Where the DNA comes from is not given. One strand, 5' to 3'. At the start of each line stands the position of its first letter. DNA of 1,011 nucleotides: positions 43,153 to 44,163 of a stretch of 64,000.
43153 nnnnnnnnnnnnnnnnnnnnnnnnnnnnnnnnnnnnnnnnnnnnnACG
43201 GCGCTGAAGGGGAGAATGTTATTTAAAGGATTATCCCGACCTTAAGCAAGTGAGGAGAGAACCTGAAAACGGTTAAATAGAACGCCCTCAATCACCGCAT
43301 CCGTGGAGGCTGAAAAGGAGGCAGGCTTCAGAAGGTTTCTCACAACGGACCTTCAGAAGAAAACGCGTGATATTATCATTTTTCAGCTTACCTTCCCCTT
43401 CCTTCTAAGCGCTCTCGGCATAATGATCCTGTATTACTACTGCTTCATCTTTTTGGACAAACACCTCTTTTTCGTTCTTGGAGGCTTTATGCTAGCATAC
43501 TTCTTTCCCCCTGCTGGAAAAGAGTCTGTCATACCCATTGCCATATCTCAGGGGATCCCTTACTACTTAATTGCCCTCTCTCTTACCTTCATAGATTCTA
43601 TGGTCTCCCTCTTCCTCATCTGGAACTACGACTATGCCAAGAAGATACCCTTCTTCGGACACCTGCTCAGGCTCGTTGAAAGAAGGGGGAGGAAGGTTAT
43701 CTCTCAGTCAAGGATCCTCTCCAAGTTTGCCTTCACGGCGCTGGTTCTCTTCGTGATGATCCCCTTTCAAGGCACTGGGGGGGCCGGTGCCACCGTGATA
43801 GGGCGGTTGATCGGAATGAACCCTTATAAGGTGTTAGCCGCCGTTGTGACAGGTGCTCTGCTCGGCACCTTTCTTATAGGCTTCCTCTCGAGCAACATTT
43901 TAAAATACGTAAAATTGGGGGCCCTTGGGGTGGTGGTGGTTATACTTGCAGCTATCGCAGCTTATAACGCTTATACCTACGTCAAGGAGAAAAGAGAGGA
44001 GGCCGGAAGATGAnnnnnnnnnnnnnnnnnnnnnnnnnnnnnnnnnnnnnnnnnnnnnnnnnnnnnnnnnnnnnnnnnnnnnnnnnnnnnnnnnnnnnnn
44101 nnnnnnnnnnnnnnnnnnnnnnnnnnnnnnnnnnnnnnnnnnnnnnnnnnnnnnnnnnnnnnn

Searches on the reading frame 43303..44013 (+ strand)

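Call 64: search_protein_families(library=pfam, proteins=[window:43303-44013:+], max_evalue=0.0001)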
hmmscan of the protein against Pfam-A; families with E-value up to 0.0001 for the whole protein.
window:43303-44013:+ (236 aa): 1 family
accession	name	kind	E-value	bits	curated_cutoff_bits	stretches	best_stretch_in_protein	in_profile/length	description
PF06695.16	Sm_multidrug_ex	-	2.7e-14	54.2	30.7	1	76-189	5-119/121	Putative small multi-drug export protein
